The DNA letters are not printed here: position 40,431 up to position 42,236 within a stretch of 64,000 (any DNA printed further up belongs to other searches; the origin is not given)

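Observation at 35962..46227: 10.3-kb tRNA-Val-integrated element with a phage-satellite-like gene set, possibly an undescribed satellite type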

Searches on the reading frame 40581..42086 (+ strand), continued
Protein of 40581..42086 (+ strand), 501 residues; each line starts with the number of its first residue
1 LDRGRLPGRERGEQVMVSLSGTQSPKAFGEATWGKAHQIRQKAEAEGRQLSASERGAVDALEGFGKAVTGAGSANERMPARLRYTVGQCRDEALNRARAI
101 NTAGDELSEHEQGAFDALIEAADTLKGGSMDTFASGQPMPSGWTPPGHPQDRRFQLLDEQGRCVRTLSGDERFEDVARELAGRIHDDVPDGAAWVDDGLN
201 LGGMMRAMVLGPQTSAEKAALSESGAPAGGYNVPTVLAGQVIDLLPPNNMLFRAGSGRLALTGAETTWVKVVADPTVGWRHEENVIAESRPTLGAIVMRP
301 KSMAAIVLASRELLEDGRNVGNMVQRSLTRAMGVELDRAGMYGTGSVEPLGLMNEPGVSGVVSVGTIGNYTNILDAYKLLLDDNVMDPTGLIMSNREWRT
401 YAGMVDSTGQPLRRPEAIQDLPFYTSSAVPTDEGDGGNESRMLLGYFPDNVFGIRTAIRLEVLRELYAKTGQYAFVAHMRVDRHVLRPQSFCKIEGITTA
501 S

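Call 33: search_protein_families(library=pfam, max_evalue=0.001, proteins=[L043:3615-4856:+, L067:7186-8850:+, L066:5747-6595:+, L028:7193-7630:+, L043:8056-9309:+, L012:3772-4374:+, L050:8780-9115:+, L033:6944-8392:+, L087:11473-12498:+, L054:10255-10584:+])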
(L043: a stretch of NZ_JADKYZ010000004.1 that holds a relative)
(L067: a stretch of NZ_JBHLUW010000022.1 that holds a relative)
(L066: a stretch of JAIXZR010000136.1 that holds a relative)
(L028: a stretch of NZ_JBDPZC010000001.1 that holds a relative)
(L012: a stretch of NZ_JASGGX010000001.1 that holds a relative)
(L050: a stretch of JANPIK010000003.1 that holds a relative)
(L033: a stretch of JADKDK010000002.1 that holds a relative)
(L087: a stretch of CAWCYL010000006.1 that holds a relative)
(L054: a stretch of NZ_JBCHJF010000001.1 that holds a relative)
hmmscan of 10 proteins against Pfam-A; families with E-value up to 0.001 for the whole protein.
L043:3615-4856:+ (413 aa): 4 families
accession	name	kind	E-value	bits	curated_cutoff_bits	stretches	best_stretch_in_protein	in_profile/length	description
PF22022.2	Phage_int_M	-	6.9e-33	113.2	27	1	101-196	1-96/96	Phage integrase central domain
PF13356.12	Arm-DNA-bind_3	-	1.5e-25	89.6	27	1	3-89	1-83/83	Arm DNA-binding domain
PF00589.27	Phage_integrase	-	1.4e-12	48.2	27.1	1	210-378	4-165/172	Phage integrase family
PF14659.12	Phage_int_SAM_3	-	0.00042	20.9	22.6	1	100-147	1-48/58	Phage integrase, N-terminal SAM-like domain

L067:7186-8850:+ (554 aa): 1 family
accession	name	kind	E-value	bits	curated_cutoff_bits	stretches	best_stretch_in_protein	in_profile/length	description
PF13148.11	DUF3987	-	3.2e-92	310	27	1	97-473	1-363/364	Protein of unknown function (DUF3987)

L066:5747-6595:+ (282 aa): 1 family
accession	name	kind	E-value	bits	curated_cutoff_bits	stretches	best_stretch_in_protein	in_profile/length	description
PF13362.12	Toprim_3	-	6.9e-07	30.1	27.2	1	197-268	2-67/95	Toprim domain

L028:7193-7630:+ (145 aa): 0 families

L043:8056-9309:+ (417 aa): 2 families
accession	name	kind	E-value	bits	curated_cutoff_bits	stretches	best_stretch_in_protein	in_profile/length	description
PF13481.12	AAA_25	-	2.3e-40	138.7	27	1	20-196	10-195/195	AAA domain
PF03796.21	DnaB_C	-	0.00014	21.7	27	1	43-120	19-86/255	DnaB-like helicase C terminal domain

L012:3772-4374:+ (200 aa): 0 families

L050:8780-9115:+ (111 aa): 1 family
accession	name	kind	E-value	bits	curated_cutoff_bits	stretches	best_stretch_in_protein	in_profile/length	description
PF18563.6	TubC_N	-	0.00032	21.2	26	1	6-53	4-51/52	TubC N-terminal docking domain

L033:6944-8392:+ (482 aa): 2 families
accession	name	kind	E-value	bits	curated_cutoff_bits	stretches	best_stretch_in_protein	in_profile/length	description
PF08706.16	D5_N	-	2.9e-15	57.2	22.4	1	65-192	10-144/145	D5 N terminal like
PF19263.5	DUF5906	-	5.8e-13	49.9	27.6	1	224-333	3-110/114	Family of unknown function (DUF5906)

L087:11473-12498:+ (341 aa): 1 family
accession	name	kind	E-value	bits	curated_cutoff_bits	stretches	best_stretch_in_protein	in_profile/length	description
PF04860.17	Phage_portal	-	4.4e-64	217.1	39.1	1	46-334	2-280/321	Phage portal protein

L054:10255-10584:+ (109 aa): 0 families

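Call 42: find_related_loci(query=A1, collection=viral_contigs, flank=10000)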
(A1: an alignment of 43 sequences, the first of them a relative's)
Query A1 (486 aa) in viral_contigs; peptide patterns used: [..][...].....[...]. (x = any residue, [..] = any of these).
111 stretches matched a pattern; 65 encode a relative of the query (tblastn E <= 1e-3); 65 distinct loci.
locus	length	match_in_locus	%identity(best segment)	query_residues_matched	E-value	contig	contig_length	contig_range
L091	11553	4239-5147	40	184-483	4e-60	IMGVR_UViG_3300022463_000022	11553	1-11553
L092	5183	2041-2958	38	184-482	5e-59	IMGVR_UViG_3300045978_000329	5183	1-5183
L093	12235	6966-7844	37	184-483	4e-58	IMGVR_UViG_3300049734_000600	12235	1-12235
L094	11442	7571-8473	37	184-483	3e-57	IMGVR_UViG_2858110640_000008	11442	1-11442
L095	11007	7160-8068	38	184-483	1e-56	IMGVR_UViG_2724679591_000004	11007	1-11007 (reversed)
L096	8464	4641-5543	38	184-483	2e-56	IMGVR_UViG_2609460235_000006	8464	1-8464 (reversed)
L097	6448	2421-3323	37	184-483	2e-56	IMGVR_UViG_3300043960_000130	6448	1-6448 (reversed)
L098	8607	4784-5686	37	184-483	7e-55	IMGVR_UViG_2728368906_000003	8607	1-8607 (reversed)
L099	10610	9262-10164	36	183-482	4e-54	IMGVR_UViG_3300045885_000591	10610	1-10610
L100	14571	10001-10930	37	185-486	2e-53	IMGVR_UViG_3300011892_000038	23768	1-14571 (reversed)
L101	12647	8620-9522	35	184-483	3e-53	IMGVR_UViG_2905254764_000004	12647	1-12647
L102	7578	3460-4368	35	184-483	1e-52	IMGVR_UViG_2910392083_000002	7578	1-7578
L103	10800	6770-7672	35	184-483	1e-52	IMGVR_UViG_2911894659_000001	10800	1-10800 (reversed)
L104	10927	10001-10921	36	184-482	7e-53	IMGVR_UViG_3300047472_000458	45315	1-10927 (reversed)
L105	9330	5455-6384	37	185-486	2e-52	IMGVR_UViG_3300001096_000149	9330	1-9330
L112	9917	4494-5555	34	140-483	9e-51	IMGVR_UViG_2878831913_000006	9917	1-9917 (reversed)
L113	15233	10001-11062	34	140-483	2e-50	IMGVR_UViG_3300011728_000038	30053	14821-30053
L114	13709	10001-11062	33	140-483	2e-49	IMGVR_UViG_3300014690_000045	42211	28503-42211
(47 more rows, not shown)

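Call 44: find_related_loci(query=A2, collection=metagenome_contigs, flank=10000)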
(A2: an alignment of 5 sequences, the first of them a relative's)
Query A2 (486 aa) in metagenome_contigs; peptide patterns used: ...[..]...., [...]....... (x = any residue, [..] = any of these).
101 stretches matched a pattern, but none encodes a relative of the query by tblastn (E <= 1e-3).

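Call 45: find_related_loci(query=A2, collection=viral_contigs, flank=10000)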
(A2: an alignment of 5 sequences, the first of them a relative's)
Query A2 (486 aa) in viral_contigs; peptide patterns used: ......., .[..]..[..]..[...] (x = any residue, [..] = any of these).
40 stretches matched a pattern; 11 encode a relative of the query (tblastn E <= 1e-3); 11 distinct loci.
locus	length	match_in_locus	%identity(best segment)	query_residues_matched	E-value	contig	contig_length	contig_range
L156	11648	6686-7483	30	210-477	4e-18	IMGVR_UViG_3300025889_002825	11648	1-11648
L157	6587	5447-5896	38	209-355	9e-17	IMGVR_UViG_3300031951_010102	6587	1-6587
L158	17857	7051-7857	28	209-477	4e-16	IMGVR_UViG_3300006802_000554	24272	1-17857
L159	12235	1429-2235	28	209-477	4e-16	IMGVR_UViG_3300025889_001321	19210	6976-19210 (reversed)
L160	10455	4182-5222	25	164-477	2e-15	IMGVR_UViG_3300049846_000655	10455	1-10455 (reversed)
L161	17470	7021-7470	36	209-355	2e-15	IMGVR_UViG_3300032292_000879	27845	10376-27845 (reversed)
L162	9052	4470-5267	27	210-477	9e-15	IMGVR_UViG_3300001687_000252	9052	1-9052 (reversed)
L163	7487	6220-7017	27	210-477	1e-14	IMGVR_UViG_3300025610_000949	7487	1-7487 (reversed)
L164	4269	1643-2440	27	210-477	1e-14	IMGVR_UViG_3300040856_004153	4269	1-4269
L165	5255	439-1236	27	210-477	2e-14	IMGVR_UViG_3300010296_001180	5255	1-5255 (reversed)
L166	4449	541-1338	27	210-477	2e-14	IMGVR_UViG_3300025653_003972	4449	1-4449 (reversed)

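Call 46: find_encoding_contigs(protein=P0004, flank=10000, max_places=2)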
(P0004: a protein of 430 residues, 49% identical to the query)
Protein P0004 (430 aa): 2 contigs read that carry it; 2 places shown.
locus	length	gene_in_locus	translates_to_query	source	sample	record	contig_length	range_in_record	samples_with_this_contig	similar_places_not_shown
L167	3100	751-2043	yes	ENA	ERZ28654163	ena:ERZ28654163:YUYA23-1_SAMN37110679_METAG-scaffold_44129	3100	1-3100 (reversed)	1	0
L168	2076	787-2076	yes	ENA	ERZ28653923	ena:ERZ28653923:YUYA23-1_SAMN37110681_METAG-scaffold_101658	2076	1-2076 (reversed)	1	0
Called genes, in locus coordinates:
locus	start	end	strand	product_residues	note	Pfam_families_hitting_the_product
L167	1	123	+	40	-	?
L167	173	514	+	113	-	-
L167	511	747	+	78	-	PF12728:HTH_17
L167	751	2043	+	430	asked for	PF05065:Phage_capsid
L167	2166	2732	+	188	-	-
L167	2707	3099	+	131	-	?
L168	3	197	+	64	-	?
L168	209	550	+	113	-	-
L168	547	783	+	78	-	PF12728:HTH_17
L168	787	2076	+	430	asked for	PF05065:Phage_capsid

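Call 49: search_protein_families(library=phrogs, max_evalue=0.01, proteins=[L008:11902-13527:+, L008:11424-11870:+, L008:9378-9953:+, L008:8280-9083:+, L008:7341-7937:+, L167:2166-2732:+, L167:2707-3099:+, L008:13843-15507:+, L008:15533-16750:+])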
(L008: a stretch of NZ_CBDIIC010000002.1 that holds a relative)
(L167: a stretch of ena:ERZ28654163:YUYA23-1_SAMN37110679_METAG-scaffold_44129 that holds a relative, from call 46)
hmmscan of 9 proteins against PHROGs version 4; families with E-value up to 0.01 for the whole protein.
L008:11902-13527:+ (541 aa): 15 families
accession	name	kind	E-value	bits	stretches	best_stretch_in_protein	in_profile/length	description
phrog_9483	-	tail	1.5e-41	143.7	1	35-257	22-245/657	tail length tape measure protein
phrog_8462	-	tail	6e-35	122.1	1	34-273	28-265/672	tail length tape measure protein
phrog_13338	-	unknown function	9.7e-28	97.9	1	35-258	16-244/903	-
phrog_8125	-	tail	6.2e-27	95.8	1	52-259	69-275/578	tail length tape measure protein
phrog_2276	-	tail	5.7e-21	75.9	1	14-261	49-285/673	tail length tape measure protein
phrog_2854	-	tail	5.1e-20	72.8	1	2-457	5-486/855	tail length tape measure protein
phrog_9570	-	tail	1e-13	52.1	1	36-263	47-288/689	tail length tape measure protein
phrog_9388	-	unknown function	1.8e-12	47.8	1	47-257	26-233/615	-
phrog_33680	-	unknown function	1.3e-08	34.5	1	83-234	323-476/726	-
phrog_12506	-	tail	6.8e-08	33.3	1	52-205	32-185/218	tail length tape measure protein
phrog_2013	-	tail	8.5e-06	25.8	1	5-417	7-394/657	lytic tail protein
phrog_3654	-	unknown function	3.2e-05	24.1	1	49-213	114-286/577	-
phrog_3981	-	tail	0.00041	20.6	1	28-251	15-217/584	tail length tape measure protein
phrog_34923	-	tail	0.00052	19.8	1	23-228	80-284/540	tail length tape measure protein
phrog_22443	-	unknown function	0.0019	17.3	1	87-222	73-215/1064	-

L008:11424-11870:+ (148 aa): 1 family
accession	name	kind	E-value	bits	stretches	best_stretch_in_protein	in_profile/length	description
phrog_5707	-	unknown function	5.3e-09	37.1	1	4-116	3-120/134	-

L008:9378-9953:+ (191 aa): 0 families

L008:8280-9083:+ (267 aa): 3 families
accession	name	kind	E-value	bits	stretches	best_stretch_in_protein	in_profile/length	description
phrog_2509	-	DNA, RNA and nucleotide metabolism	4.8e-51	175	1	1-148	1-148/277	replication initiation protein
phrog_9474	-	DNA, RNA and nucleotide metabolism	1.5e-26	94.6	1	3-144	1-154/288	replication initiation protein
phrog_3926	-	DNA, RNA and nucleotide metabolism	0.0015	19.3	1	3-141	4-125/312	replication initiation protein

L008:7341-7937:+ (198 aa): 0 families

L167:2166-2732:+ (188 aa): 10 families
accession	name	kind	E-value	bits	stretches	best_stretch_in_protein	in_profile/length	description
phrog_9483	-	tail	9.1e-19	68.4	1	5-160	4-159/657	tail length tape measure protein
phrog_13338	-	unknown function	1e-11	44.9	1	15-157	12-153/903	-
phrog_2854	-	tail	1.5e-09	38.1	1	37-159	42-173/855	tail length tape measure protein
phrog_8462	-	tail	7.2e-09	35.9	1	5-157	9-165/672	tail length tape measure protein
phrog_8125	-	tail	6.2e-07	29.8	1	46-118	74-142/578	tail length tape measure protein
phrog_13674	-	tail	2.5e-05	24.1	1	2-108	2-127/764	tail length tape measure protein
phrog_9570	-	tail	6.4e-05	23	1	18-152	41-186/689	tail length tape measure protein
phrog_2013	-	tail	0.0024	17.7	1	48-120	59-135/657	lytic tail protein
phrog_10574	-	tail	0.003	17.3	1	44-107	47-110/640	tail length tape measure protein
phrog_2276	-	tail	0.0074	16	1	23-120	70-151/673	tail length tape measure protein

L167:2707-3099:+ (131 aa): 4 families
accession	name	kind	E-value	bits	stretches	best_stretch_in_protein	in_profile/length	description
phrog_9483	-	tail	2.9e-12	46.9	1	16-119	155-257/657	tail length tape measure protein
phrog_8462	-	tail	2.3e-09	37.6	1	10-109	158-254/672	tail length tape measure protein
phrog_13338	-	unknown function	1.9e-06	27.4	1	4-99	134-234/903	-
phrog_8125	-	tail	0.001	19.2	1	21-101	190-266/578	tail length tape measure protein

L008:13843-15507:+ (554 aa): 2 families
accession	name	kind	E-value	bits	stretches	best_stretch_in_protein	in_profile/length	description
phrog_1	-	integration and excision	5.3e-26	93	2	321-534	215-428/611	integrase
phrog_216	-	integration and excision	0.0046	17.1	0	385-474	57-142/301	integrase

L008:15533-16750:+ (405 aa): 2 families
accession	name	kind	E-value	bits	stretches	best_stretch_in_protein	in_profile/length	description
phrog_1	-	integration and excision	2e-35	124.1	1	20-390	126-460/611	integrase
phrog_216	-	integration and excision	5e-17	62.9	1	132-373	16-232/301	integrase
